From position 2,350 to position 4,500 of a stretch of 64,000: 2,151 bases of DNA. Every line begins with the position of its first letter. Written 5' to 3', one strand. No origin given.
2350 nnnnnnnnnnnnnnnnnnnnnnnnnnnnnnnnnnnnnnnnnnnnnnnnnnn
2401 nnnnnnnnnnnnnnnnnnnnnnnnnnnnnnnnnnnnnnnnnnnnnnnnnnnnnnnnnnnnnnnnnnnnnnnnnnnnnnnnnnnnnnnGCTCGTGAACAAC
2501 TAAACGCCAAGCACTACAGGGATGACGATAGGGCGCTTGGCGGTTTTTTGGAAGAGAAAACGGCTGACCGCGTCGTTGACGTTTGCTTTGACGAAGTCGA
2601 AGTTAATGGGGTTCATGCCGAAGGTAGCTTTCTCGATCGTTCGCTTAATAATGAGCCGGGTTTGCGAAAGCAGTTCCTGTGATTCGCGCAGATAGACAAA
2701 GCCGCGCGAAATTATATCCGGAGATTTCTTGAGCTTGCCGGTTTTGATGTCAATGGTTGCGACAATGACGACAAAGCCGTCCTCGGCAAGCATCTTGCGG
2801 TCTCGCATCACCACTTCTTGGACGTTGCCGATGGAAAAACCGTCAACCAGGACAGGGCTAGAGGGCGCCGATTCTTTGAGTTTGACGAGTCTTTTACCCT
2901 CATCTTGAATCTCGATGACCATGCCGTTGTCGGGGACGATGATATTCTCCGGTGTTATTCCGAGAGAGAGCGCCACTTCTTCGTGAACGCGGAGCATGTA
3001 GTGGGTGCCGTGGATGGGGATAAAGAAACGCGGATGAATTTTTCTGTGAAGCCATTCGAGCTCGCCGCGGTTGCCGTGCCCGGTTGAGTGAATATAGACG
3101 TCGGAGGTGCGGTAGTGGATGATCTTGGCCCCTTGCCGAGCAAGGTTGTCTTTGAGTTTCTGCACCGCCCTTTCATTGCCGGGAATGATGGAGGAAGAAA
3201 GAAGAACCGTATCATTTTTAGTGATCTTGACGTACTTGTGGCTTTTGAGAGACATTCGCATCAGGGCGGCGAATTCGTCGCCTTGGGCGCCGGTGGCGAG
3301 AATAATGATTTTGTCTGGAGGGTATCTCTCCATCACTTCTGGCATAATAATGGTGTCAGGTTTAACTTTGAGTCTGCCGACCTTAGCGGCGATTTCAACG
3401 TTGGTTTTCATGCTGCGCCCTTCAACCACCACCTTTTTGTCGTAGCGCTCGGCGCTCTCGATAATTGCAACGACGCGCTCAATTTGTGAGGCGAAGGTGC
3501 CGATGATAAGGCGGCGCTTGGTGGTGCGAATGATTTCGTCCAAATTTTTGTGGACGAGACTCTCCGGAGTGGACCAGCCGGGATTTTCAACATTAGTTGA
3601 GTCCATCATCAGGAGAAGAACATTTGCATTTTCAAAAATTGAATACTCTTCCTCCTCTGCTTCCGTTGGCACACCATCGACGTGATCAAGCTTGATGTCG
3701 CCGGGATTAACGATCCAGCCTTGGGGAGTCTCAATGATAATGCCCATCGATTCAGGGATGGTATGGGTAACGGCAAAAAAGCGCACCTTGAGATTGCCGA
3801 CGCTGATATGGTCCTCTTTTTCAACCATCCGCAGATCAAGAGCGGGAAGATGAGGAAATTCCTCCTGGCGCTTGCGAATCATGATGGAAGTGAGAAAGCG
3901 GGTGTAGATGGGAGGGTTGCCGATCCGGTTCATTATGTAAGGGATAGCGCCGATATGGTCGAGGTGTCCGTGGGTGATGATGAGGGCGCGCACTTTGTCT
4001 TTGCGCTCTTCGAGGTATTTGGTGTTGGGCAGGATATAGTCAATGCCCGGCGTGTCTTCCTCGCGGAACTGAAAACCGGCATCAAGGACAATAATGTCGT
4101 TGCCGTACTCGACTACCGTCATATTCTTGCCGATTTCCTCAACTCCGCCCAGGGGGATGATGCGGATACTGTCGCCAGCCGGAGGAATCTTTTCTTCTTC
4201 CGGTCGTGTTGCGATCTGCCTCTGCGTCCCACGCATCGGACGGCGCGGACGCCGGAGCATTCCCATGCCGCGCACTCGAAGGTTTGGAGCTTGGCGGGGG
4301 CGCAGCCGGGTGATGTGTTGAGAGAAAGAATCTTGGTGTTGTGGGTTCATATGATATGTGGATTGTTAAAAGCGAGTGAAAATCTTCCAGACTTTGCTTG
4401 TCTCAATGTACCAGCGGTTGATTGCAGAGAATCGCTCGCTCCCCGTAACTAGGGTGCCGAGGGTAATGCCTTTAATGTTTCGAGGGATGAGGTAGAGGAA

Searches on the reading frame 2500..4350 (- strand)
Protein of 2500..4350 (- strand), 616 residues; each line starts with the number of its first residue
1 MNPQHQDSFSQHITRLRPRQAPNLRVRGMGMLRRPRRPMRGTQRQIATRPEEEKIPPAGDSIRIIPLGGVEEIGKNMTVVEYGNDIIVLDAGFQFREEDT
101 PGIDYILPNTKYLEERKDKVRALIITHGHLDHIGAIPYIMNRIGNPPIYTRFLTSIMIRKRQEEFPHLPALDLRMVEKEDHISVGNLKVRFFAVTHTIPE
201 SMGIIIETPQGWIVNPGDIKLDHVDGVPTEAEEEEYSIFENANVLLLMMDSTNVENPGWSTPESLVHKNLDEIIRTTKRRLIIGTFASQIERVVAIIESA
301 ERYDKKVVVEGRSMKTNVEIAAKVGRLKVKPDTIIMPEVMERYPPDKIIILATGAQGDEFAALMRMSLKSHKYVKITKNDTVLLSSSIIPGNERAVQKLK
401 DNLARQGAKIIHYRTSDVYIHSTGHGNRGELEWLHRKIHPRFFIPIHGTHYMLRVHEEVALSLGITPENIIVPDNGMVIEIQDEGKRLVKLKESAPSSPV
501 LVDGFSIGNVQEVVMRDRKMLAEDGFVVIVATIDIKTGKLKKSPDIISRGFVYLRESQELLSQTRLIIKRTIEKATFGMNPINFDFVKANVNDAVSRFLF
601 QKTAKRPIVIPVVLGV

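Call 85: search_protein_families(library=pfam, proteins=[window:2500-4350:-], max_evalue=0.00001)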
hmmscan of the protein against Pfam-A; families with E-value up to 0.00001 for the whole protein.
window:2500-4350:- (616 aa): 4 families
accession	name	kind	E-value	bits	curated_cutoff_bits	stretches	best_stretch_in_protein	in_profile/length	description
PF22505.1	RNase_J_b_CASP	-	1.3e-41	141.7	27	1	278-403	1-126/126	Ribonuclease J, beta-CASP domain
PF17770.6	RNase_J_C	-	5.9e-26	91.8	23.8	1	514-616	1-102/102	Ribonuclease J C-terminal domain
PF00753.33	Lactamase_B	-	1.3e-11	45.2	22.7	1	75-196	6-126/196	Metallo-beta-lactamase superfamily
PF12706.13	Lactamase_B_2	-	7.6e-10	39.2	27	1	87-247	3-162/200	Beta-lactamase superfamily domain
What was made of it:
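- On STAB-SD-type 5' stabiliser: An RNase J homolog is encoded at 2500-4350 (call 85).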
